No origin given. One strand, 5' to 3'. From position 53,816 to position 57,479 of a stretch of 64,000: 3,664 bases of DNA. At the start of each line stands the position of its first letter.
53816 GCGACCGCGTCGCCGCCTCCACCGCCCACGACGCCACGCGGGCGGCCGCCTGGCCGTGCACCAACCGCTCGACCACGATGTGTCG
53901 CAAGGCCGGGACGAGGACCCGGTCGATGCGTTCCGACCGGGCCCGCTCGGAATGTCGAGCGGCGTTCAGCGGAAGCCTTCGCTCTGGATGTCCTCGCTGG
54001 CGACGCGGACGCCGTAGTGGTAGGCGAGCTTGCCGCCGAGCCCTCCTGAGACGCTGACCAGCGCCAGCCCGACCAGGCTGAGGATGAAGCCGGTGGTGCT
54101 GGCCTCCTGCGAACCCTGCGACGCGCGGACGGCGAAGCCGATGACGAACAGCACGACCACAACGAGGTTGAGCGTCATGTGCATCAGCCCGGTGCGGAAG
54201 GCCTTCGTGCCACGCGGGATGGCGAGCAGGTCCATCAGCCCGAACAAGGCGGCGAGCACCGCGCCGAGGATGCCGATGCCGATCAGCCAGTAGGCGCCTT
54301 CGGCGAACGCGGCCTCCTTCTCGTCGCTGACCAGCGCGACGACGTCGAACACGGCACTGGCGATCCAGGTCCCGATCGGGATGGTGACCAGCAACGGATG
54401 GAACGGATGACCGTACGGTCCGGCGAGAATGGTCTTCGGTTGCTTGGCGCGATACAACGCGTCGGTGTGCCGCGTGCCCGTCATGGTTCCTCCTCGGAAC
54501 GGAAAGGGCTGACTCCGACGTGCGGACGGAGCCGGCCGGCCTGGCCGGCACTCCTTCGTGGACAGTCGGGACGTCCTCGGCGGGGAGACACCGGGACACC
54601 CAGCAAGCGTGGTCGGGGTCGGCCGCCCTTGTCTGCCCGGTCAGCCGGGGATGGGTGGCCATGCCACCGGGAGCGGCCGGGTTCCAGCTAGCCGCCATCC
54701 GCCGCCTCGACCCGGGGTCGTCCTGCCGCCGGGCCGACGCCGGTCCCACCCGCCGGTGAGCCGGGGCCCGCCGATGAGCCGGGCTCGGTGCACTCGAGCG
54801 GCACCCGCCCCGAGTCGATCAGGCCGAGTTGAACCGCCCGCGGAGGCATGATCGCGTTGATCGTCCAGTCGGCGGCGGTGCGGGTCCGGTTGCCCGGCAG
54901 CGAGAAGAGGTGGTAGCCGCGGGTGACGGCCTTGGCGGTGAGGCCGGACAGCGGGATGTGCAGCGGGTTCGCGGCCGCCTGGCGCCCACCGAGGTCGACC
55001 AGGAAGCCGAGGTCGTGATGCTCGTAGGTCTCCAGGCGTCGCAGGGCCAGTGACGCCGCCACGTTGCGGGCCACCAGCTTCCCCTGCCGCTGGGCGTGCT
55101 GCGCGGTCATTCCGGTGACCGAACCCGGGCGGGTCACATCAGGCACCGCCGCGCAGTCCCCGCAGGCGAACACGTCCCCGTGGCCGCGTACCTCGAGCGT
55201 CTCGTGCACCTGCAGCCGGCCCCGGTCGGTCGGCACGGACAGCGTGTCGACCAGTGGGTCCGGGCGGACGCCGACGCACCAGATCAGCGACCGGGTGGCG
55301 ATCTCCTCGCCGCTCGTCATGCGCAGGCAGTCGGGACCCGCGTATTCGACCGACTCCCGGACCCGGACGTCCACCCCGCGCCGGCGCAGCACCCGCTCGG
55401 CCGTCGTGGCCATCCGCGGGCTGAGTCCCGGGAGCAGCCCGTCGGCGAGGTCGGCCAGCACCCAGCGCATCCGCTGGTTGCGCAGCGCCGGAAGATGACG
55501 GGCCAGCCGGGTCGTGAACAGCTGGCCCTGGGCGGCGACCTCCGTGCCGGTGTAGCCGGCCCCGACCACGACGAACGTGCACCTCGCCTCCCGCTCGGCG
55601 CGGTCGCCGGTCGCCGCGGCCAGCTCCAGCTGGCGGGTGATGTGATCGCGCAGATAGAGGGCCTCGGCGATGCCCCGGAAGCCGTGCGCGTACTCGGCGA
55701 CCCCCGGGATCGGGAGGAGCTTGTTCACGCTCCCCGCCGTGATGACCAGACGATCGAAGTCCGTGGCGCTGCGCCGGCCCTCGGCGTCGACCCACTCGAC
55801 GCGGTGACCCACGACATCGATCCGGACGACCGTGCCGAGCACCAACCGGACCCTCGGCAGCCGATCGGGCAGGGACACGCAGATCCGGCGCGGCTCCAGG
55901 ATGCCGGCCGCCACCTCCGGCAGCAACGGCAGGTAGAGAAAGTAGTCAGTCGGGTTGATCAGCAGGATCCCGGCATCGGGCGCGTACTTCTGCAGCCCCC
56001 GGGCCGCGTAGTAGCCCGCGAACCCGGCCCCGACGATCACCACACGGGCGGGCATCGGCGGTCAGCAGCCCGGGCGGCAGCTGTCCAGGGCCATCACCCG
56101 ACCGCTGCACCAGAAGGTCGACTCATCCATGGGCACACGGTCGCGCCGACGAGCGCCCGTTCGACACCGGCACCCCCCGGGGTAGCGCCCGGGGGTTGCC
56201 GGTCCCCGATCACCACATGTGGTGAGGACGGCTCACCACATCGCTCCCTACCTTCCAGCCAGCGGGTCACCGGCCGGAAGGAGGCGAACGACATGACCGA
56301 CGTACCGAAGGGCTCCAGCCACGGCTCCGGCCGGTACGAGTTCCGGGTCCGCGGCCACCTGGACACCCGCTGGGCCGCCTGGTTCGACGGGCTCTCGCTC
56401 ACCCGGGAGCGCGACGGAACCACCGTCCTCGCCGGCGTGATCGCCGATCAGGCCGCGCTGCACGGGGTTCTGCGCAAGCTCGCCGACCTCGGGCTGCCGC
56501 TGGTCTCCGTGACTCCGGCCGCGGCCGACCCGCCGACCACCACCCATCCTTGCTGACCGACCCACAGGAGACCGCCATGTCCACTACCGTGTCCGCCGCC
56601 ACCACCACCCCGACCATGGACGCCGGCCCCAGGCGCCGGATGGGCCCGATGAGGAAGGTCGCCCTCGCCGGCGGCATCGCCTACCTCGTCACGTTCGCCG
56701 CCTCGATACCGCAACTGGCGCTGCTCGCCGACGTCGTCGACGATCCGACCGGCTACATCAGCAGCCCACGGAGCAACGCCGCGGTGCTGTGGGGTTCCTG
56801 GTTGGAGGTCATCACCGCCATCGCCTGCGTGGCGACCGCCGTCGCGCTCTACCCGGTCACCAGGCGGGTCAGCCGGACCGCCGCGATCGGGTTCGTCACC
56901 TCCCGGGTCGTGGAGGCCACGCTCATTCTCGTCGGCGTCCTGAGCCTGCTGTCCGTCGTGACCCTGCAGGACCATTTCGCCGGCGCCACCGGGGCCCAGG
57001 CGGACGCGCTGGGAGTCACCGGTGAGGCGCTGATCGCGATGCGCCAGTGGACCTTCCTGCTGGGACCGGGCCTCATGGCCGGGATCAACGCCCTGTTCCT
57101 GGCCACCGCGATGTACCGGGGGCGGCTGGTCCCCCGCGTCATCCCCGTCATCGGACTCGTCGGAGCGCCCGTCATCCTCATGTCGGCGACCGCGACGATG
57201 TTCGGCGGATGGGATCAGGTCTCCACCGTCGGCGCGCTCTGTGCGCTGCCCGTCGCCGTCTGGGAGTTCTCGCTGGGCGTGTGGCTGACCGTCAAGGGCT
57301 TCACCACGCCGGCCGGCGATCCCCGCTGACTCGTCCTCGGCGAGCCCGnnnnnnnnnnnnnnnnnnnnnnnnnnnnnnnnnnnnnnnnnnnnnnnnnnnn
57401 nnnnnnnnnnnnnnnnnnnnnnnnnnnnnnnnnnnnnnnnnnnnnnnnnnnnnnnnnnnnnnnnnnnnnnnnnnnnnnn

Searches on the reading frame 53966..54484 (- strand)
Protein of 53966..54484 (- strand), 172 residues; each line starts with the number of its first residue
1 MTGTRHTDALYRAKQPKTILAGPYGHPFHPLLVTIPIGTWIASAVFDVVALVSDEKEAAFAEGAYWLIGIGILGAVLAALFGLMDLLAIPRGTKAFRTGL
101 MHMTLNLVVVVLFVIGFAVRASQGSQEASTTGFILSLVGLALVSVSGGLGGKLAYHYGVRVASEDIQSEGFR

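Call 21: search_protein_families(library=pfam, proteins=[window:53966-54484:-], max_evalue=0.001)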
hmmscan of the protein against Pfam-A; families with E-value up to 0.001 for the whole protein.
window:53966-54484:- (172 aa): 1 family
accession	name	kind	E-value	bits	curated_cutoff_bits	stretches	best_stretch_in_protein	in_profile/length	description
PF09990.14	DUF2231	-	2e-35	122.3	26.4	1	25-162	1-138/139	Predicted membrane protein (DUF2231)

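Call 42: search_protein_families(library=ncbifam, proteins=[window:53966-54481:-], max_evalue=0.01)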
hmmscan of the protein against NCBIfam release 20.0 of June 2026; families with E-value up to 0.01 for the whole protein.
window:53966-54481:- (171 aa): 0 families

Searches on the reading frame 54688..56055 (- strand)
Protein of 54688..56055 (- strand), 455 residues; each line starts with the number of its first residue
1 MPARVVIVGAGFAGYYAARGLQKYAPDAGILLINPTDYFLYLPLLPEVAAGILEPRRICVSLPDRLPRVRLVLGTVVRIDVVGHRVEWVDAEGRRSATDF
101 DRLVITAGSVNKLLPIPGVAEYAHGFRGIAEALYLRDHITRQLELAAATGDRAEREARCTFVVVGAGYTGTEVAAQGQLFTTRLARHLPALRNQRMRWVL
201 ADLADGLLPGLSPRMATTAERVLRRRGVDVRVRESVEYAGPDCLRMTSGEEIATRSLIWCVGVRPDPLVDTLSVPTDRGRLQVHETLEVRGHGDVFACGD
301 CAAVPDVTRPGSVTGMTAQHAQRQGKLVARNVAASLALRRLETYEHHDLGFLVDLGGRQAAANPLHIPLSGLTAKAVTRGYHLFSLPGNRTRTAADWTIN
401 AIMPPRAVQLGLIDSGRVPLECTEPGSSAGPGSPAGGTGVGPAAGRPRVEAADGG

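Call 3: search_protein_families(library=pfam, proteins=[window:54688-56055:-], max_evalue=0.01)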
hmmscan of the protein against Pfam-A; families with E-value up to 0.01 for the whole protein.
window:54688-56055:- (455 aa): 4 families
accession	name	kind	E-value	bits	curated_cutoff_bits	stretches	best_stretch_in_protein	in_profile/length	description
PF07992.20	Pyr_redox_2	-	1.1e-43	150.1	26.1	1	4-325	2-291/291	Pyridine nucleotide-disulphide oxidoreductase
PF00070.33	Pyr_redox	-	1e-05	26.4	22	0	161-237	2-64/82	Pyridine nucleotide-disulphide oxidoreductase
PF13454.12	NAD_binding_9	-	0.00067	20.1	21.8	0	6-36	1-33/155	FAD-NAD(P)-binding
PF13450.12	NAD_binding_8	-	0.0085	16.8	21.9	0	7-30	1-22/68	NAD(P)-binding Rossmann-like domain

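Call 42: search_protein_families(library=ncbifam, proteins=[window:54688-56052:-], max_evalue=0.01)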
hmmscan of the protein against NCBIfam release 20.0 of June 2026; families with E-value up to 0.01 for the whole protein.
window:54688-56052:- (454 aa): 16 families
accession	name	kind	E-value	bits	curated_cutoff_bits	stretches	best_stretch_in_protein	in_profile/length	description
TIGR03169.1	Nterm_to_SelD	hypoth_equivalog_domain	5e-32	111.6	310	1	4-369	2-346/365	pyridine nucleotide-disulfide oxidoreductase family protein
TIGR04369.1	fusion_not_SelD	hypoth_equivalog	1e-15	56.9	700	1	23-344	21-289/701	oxidoreductase/SelD-related fusion protein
TIGR03385.1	CoA_CoA_reduc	equivalog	3.3e-13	49.2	578.8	1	3-332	1-314/439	CoA-disulfide reductase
NF046103.1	NOXase_Strep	equivalog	3.2e-11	42.9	600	1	73-333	76-313/442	H2O-forming NADH oxidase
NF007123.0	PRK09564.1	equivalog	1.8e-10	40.1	458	1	3-333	2-316/444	CoA-disulfide reductase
NF045765.1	PhenlGlyoxDHPadH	equivalog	7e-10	38.3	475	1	3-335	4-311/416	NADH-dependent phenylglyoxylate dehydrogenase subunit epsilon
TIGR02374.1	nitri_red_nirB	equivalog_domain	1.4e-08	33.6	578.35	1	68-304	69-281/794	nitrite reductase large subunit NirB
NF042949.2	3PPDioc_HcaD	equivalog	5e-08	32.1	450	1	3-331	3-305/386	3-phenylpropionate/cinnamic acid dioxygenase ferredoxin--NAD(+) reductase subunit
TIGR01350.1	lipoamide_DH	equivalog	8e-08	31.4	408.8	1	156-332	169-330/461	dihydrolipoyl dehydrogenase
NF003437.0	PRK04965.1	equivalog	7e-07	28.6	392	1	3-303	4-277/378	NADH:flavorubredoxin reductase NorW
NF049943.1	SQR_III_seleno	exception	4.9e-06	25.7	525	1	3-119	2-117/406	type III sulfide quinone reductase, selenoprotein subtype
NF004943.0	PRK06292.2-1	equivalog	5.2e-06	25.5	432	1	82-300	115-307/456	dihydrolipoyl dehydrogenase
NF009410.0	PRK12771.1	subfamily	0.00026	19.7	516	1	146-306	257-426/566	NAD(P)-binding protein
NF009409.0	PRK12770.1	subfamily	0.0015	17.7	343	0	97-305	118-330/360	putative glutamate synthase subunit beta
NF005572.0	PRK07251.1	equivalog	0.0045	15.7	537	0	88-125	108-145/438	FAD-containing oxidoreductase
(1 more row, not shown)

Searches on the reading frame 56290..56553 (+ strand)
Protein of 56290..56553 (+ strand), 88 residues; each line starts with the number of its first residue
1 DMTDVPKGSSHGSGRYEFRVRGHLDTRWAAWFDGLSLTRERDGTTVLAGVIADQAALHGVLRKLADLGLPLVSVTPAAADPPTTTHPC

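Call 42: search_protein_families(library=ncbifam, proteins=[window:56290-56553:+], max_evalue=0.01)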
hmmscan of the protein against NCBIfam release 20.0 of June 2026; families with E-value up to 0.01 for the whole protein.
window:56290-56553:+ (88 aa): 0 families

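Call 57: search_protein_families(library=pfam, proteins=[window:56293-56553:+], max_evalue=1)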
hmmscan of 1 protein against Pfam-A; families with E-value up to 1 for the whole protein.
seq(87 aa): 0 families

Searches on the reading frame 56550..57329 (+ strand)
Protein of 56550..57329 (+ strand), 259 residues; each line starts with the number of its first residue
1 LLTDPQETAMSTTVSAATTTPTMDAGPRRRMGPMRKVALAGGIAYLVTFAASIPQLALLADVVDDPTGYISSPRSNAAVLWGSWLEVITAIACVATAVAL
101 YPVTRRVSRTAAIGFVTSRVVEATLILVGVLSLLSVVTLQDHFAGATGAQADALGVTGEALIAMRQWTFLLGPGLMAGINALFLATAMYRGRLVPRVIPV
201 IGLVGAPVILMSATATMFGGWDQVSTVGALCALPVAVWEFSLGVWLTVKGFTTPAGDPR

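Call 3: search_protein_families(library=pfam, proteins=[window:56550-57329:+], max_evalue=0.01)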
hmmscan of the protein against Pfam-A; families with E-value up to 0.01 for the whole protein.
window:56550-57329:+ (259 aa): 1 family
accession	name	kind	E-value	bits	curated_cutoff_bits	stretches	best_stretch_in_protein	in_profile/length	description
PF14329.11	DUF4386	-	3.5e-47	161.5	27.6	1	42-250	3-210/210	Domain of unknown function (DUF4386)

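Call 42: search_protein_families(library=ncbifam, proteins=[window:56550-57326:+], max_evalue=0.01)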
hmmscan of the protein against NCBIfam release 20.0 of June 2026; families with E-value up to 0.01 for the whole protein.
window:56550-57326:+ (259 aa): 0 families
